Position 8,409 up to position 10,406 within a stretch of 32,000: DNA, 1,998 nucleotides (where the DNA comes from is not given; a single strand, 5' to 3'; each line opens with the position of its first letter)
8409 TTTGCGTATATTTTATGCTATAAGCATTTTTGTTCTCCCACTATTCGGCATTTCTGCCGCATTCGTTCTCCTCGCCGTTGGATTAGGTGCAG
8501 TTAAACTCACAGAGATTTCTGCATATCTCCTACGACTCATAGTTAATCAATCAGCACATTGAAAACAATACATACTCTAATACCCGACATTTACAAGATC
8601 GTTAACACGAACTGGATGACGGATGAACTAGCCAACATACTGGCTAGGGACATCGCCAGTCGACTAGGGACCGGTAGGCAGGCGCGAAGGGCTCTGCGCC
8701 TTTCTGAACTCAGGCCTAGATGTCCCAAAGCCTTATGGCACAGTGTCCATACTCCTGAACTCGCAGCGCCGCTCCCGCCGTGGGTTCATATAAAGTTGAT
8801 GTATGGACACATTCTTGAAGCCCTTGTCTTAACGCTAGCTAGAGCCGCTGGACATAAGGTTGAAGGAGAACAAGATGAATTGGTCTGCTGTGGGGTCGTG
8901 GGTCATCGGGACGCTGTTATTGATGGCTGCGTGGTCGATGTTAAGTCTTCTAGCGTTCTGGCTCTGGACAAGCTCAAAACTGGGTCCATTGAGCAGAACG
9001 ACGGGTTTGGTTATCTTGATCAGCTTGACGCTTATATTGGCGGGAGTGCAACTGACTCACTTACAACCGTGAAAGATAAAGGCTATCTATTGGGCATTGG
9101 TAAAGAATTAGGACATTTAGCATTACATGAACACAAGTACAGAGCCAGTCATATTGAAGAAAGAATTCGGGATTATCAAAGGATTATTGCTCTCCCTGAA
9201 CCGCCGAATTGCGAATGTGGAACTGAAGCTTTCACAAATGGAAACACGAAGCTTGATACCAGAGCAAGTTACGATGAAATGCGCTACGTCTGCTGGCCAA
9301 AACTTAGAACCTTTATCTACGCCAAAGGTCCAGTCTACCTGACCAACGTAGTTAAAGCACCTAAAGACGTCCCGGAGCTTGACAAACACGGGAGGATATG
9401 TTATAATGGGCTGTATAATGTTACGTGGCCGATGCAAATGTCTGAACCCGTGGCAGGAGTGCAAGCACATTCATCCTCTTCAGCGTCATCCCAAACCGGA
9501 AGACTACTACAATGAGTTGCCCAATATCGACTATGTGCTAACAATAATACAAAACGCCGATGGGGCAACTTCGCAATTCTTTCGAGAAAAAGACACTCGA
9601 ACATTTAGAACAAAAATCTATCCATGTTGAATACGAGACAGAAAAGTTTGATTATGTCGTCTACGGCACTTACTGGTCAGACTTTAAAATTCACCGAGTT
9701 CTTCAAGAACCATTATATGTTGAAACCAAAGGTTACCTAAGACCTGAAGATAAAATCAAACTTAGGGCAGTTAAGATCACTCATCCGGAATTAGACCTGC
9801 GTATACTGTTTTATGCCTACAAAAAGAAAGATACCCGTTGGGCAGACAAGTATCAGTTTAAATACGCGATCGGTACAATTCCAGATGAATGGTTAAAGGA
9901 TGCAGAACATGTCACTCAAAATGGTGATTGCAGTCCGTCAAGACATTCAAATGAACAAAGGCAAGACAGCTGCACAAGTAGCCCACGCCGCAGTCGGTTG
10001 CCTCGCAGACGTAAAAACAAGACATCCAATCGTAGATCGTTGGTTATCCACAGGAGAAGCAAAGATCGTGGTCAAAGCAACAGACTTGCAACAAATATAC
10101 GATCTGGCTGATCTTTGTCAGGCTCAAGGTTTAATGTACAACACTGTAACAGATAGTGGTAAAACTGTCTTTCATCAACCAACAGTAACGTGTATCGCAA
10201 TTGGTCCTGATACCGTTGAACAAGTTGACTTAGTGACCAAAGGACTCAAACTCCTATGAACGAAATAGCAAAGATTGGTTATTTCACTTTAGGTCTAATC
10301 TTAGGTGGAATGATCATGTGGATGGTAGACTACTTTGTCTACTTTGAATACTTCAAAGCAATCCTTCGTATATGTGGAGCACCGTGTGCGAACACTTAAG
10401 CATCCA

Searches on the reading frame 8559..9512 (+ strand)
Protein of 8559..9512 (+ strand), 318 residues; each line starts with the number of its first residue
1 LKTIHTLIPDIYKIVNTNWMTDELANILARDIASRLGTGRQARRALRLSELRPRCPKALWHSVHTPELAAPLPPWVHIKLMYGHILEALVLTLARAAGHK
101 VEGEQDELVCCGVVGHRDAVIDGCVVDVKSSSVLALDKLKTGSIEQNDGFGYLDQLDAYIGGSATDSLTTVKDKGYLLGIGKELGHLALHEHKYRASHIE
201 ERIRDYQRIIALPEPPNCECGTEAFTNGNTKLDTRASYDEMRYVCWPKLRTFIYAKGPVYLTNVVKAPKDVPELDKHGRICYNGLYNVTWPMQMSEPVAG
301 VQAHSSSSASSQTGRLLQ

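Call 26: find_related_loci(query=A2, collection=viral_contigs, flank=6000)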
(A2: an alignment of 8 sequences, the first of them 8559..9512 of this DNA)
Query A2 (318 aa) in viral_contigs; peptide patterns used: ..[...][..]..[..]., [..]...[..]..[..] (x = any residue, [..] = any of these).
189 stretches matched a pattern; 155 encode a relative of the query (tblastn E <= 1e-3); the best 80 are kept; 80 distinct loci.
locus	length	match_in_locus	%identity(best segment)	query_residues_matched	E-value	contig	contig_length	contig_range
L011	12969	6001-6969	76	1-318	3e-165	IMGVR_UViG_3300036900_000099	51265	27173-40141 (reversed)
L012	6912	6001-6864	56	1-284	8e-109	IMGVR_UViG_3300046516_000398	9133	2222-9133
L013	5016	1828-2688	56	1-283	5e-106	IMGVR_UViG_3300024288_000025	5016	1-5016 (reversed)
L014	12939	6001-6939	53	3-311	4e-104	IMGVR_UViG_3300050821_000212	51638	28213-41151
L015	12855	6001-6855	54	4-283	9e-100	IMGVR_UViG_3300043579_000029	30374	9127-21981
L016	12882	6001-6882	53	1-283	1e-99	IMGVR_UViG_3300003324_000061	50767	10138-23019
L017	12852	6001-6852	54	1-276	2e-99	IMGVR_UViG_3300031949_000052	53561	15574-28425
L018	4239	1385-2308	52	4-305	1e-99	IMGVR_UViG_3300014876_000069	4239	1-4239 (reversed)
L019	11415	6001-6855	56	4-283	3e-98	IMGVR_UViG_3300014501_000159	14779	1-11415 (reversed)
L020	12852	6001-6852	54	1-277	1e-97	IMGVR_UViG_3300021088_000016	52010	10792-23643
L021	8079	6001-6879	53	1-283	2e-97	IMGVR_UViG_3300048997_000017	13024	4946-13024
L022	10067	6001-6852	54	4-283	3e-97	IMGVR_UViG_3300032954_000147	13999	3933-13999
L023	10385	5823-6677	54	4-283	7e-97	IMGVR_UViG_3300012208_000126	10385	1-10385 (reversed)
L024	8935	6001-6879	53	1-288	4e-96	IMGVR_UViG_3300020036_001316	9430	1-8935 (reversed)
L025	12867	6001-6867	51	1-284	5e-96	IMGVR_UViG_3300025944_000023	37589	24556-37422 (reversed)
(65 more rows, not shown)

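Call 39: find_homologous_proteins(query=window:8559-9512:+, max_evalue=1e-40)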
Query window:8559-9512:+ (318 aa): 1548 proteins with E <= 1e-40 among 4796 candidates; the best 120 are listed.
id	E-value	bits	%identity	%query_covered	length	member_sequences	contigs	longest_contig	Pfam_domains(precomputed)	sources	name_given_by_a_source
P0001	1.5e-215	732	99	100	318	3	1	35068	-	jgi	jgi:hypothetical protein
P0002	6.5e-166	569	77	100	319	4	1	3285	-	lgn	-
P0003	3.6e-160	550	78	96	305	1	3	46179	-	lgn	-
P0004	1.7e-158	545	79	95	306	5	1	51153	-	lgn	-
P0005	2.9e-141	488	69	99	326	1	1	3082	-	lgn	-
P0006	1.6e-132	459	76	84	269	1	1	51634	-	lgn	-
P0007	3.6e-117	409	70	84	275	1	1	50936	-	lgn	-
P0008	3.6e-112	392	79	69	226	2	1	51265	-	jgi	jgi:hypothetical protein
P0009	1.7e-104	367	57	89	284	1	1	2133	-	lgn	-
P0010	4.5e-104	366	58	89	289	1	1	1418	-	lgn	-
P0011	4.9e-104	366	66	78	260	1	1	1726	-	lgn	-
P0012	6.0e-104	365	57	89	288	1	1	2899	-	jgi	jgi:hypothetical protein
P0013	4.3e-103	363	57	89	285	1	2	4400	-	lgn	-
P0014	6.9e-103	362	58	89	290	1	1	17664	-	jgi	jgi:hypothetical protein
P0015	9.6e-103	361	56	89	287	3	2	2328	-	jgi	jgi:hypothetical protein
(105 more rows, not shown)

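Call 40: find_encoding_contigs(protein=P0003, flank=6000, max_places=2)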
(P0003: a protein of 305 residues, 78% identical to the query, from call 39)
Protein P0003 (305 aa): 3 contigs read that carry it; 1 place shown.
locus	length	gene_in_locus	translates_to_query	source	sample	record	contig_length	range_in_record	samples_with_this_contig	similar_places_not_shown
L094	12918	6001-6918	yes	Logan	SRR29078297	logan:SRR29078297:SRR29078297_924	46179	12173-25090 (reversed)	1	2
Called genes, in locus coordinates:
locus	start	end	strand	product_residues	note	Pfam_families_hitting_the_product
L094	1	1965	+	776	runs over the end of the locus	PF00476:DNA_pol_A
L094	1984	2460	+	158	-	-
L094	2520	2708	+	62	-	-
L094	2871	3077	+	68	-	-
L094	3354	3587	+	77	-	-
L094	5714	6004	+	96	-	-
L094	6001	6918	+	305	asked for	-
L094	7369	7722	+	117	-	PF01981:PTH2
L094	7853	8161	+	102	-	-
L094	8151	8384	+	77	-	-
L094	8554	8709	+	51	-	-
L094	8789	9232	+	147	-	-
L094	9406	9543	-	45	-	-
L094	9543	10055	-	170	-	-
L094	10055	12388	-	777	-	-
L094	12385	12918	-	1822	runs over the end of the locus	-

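Call 41: find_encoding_contigs(protein=P0004, flank=6000, max_places=2)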
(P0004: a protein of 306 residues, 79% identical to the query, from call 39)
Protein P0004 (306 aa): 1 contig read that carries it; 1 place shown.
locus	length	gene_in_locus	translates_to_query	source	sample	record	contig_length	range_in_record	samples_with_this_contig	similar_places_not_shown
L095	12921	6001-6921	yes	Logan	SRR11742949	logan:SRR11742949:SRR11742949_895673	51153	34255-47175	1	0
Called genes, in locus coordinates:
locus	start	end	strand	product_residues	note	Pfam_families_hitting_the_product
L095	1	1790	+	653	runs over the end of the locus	PF00476:DNA_pol_A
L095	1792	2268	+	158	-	-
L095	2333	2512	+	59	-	-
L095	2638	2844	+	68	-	-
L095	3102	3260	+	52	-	-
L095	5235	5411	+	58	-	-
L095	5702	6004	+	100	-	-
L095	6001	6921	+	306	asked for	-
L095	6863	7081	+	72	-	-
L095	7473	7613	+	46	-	-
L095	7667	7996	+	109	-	-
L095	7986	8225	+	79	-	-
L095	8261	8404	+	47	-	-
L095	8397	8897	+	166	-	-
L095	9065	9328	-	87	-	-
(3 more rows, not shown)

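Call 42: find_encoding_contigs(protein=P0006, flank=6000, max_places=2)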
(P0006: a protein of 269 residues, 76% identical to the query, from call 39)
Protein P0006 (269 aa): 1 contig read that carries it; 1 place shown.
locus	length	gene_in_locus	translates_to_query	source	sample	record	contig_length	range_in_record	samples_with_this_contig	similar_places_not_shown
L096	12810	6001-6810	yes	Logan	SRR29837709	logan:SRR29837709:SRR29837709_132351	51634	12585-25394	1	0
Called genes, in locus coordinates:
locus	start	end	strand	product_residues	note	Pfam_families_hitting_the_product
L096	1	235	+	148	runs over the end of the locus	-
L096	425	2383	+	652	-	PF00476:DNA_pol_A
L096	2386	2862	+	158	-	-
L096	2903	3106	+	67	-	-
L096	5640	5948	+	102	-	-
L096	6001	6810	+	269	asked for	-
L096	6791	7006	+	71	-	-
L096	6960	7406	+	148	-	PF05367:Phage_endo_I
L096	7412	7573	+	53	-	-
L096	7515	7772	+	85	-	-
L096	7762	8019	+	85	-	-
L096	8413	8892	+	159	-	-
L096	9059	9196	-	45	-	-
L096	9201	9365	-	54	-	-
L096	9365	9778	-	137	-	-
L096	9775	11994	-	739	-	-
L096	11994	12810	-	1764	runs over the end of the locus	-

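Call 43: find_encoding_contigs(protein=P0007, flank=6000, max_places=2)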
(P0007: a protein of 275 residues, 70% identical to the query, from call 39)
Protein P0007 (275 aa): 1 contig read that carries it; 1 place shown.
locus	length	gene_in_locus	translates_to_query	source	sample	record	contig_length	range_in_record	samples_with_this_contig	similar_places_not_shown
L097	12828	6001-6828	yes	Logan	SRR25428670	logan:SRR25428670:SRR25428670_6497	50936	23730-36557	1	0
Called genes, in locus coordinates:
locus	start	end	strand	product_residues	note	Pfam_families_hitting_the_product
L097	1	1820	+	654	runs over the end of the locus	PF00476:DNA_pol_A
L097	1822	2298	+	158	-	-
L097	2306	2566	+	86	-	-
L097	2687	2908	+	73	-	-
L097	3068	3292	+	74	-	-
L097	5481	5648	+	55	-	-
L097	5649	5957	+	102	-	-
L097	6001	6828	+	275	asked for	-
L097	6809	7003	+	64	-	-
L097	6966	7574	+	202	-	PF05367:Phage_endo_I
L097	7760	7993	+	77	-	-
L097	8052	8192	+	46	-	-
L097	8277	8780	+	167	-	-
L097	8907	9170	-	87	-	-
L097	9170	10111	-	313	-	-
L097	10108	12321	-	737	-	-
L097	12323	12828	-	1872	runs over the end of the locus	-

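Call 48: search_dna_similar(query=window:8559-9512:+, collection=phages, mode=protein, max_rows=25)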
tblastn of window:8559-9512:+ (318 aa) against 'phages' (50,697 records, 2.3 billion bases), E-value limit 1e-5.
Records with a match: 27; places in all: 27; records where one place covers at least 80% of the query: 19.
Best place of each record, by identity: <60% 27.
By first word of the organism name: Roseobacter 10; Siovirus 5; Pelagibacter 3; Lentibacter 3; Celeribacter 2; Puniceispirillum 2; phage 1; Sinorhizobium 1.
By host as written in the record: - 6; Rhodobacteraceae bacterium FZCC0023 5; Candidatus Pelagibacter sp. HTCC7211 3; Lentibacter sp. SH36 3; Celeribacter sp. IMCC12053 2; Rosebacter SIO67 2; Candidatus Puniceispirillum marinum IMCC1322 2; Sinorhizobium meliloti 1021 1; and 3 more.
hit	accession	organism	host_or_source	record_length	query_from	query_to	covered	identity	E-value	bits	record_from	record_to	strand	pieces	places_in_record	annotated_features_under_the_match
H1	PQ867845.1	phage T5S1-k141_653015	Crassostrea hongkongensis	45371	1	268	84%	38.7%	6e-49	180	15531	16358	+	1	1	hypothetical protein (x2)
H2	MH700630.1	Sinorhizobium phage phiM6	Sinorhizobium meliloti 1021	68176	4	269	84%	37.4%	3e-48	178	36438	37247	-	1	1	putative Cas4-like protein | hypothetical protein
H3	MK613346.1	Roseobacter phage CRP-4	Rhodobacteraceae bacterium FZCC0023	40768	1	274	86%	35.8%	1e-42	162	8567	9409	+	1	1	hypothetical protein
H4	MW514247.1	Roseobacter phage CRP-13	Rhodobacteraceae bacterium FZCC0023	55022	1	268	84%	36.3%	3e-48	179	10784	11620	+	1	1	hypothetical protein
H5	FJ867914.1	Siovirus americense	-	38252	2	275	86%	34.7%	1e-32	133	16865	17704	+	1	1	record has no annotation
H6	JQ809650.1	Celeribacter phage P12053L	Celeribacter sp. IMCC12053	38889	2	275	86%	34.4%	9e-33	133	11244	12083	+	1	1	hypothetical protein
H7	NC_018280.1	Celeribacter phage P12053L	Celeribacter sp. IMCC12053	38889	2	275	86%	34.4%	9e-33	133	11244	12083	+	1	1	Cas4-domain exonuclease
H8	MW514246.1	Roseobacter phage CRP-9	Rhodobacteraceae bacterium FZCC0023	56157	1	273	86%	34.0%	9e-42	160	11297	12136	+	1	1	hypothetical protein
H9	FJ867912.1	Siovirus americense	-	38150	2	275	86%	33.8%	3e-32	132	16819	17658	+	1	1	record has no annotation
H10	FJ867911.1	Siovirus americense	-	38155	2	275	86%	33.8%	3e-32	132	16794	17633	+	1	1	record has no annotation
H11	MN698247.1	Pelagibacter phage HTVC115P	Candidatus Pelagibacter sp. HTCC7211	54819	2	269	84%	34.4%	4e-34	137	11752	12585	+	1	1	hypothetical protein | DNA polymerase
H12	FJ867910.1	Siovirus americense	-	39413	2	275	86%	33.4%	1e-31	130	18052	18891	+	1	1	record has no annotation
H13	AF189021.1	Roseobacter phage SIO1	Rosebacter SIO67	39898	2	275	86%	33.4%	1e-31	130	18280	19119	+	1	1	gp17 | RP Endonuclease I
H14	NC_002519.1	Roseobacter phage SIO1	Rosebacter SIO67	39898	2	275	86%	33.4%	1e-31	130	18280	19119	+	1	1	Cas4-domain exonuclease | endonuclease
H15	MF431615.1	Lentibacter phage vB_LenP_ICBM3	Lentibacter sp. SH36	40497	2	269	84%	34.0%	3e-32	132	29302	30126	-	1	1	hypothetical protein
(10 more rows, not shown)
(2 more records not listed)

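Call 49: search_protein_families(library=pfam, proteins=[window:8559-9512:+], max_evalue=0.01)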
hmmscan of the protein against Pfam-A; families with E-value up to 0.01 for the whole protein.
window:8559-9512:+ (318 aa): 0 families

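Call 55: find_encoding_contigs(protein=P0002, flank=6000, max_places=2)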
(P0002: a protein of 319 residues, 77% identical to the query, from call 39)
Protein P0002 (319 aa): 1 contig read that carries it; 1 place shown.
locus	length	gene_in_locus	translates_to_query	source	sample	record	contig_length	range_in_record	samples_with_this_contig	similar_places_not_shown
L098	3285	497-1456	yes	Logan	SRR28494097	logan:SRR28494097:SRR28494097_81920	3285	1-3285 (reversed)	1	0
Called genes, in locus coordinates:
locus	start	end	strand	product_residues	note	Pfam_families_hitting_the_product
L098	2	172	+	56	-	?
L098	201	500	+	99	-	-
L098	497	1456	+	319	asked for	-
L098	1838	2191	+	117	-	PF01981:PTH2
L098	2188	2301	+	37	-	-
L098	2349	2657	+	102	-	-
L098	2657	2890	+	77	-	-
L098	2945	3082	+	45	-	-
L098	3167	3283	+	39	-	?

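Call 56: find_encoding_contigs(protein=P0005, flank=6000, max_places=2)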
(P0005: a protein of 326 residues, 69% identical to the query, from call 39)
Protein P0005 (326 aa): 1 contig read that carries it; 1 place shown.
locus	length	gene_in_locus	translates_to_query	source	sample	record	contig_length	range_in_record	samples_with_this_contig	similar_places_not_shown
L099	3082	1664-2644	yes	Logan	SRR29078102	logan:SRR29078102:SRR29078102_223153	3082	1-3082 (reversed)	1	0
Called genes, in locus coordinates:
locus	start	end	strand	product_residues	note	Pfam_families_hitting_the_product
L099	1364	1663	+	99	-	-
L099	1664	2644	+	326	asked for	-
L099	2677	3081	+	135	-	?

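Call 57: find_encoding_contigs(protein=P0001, flank=3000, max_places=2)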
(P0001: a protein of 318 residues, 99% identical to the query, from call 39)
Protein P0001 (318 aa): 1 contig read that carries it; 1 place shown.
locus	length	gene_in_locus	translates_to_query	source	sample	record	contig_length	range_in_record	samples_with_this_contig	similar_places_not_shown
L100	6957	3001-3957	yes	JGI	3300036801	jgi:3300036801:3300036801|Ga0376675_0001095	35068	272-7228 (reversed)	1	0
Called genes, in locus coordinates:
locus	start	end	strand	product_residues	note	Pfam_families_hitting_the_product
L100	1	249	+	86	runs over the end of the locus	-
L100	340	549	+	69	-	-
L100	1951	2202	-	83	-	-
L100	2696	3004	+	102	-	-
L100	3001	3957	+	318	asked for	-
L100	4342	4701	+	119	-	PF01981:PTH2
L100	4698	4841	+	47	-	-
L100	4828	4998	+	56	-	-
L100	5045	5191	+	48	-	-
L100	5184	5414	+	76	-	-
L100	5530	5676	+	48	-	-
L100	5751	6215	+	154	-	-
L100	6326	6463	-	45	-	-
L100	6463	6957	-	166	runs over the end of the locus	-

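Call 79: search_protein_families(library=phrogs, proteins=[window:8559-9512:+], max_evalue=0.001)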
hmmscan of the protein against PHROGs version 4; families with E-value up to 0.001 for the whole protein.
window:8559-9512:+ (318 aa): 1 family
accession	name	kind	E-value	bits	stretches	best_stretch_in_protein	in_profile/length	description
phrog_1990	-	DNA, RNA and nucleotide metabolism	7.8e-16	59.3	1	20-243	9-228/290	Cas4-domain exonuclease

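Call 85: find_related_loci(query=A2, collection=genome_contigs, flank=4000)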
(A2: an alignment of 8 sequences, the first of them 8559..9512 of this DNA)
Query A2 (318 aa) in genome_contigs; peptide patterns used: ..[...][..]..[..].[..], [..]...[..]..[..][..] (x = any residue, [..] = any of these).
54 stretches matched a pattern, but none encodes a relative of the query by tblastn (E <= 1e-3).

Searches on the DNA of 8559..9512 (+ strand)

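Call 30: search_rna_families(sources=[L061, L069, L023, L027, L056, L040, L017, L047], threshold=gathering)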
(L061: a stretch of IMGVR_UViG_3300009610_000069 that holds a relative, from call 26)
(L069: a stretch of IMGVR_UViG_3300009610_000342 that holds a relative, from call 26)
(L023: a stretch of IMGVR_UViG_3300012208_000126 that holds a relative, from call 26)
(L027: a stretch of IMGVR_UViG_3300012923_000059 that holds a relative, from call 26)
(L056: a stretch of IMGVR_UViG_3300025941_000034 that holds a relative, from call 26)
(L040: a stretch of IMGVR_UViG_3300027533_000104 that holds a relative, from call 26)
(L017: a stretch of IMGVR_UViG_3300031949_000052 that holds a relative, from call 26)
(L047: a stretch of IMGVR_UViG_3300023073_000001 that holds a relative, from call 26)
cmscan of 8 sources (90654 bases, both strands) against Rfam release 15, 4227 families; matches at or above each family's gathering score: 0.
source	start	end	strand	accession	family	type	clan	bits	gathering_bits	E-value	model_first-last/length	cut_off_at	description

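Call 51: search_rna_families(sources=[L094, L096, L097, L049], threshold=gathering)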
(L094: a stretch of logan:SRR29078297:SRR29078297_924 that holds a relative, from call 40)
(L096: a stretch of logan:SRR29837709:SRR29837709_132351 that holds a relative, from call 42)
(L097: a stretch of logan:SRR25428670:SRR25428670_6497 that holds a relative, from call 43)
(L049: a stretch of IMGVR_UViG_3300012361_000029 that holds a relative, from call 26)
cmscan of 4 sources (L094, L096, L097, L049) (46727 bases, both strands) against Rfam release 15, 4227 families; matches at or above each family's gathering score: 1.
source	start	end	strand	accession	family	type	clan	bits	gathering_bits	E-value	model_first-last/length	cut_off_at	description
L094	3084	3157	+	RF00005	tRNA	Gene; tRNA;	CL00001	67.6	29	1e-12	1-71/71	no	tRNA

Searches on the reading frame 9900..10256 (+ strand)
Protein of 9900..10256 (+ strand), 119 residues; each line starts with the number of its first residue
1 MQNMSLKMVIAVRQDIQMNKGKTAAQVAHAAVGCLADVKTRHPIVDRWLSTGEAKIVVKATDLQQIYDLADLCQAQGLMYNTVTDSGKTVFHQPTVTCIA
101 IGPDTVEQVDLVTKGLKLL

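Call 79: search_protein_families(library=phrogs, proteins=[window:9900-10256:+], max_evalue=0.001)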
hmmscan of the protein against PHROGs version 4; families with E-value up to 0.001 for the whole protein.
window:9900-10256:+ (119 aa): 2 families
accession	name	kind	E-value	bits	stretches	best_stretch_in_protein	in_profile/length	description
phrog_1866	-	unknown function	6.1e-30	104.9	1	2-119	4-125/126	-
phrog_11824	-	other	6.2e-08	33.8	1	14-107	36-130/143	hydrolase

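Call 80: search_protein_families(library=pfam, proteins=[window:9900-10256:+], max_evalue=0.001)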
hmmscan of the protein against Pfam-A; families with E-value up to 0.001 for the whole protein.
window:9900-10256:+ (119 aa): 1 family
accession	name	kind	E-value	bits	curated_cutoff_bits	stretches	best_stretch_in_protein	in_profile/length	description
PF01981.21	PTH2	-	1.5e-34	119.1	23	1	6-119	1-115/115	Peptidyl-tRNA hydrolase PTH2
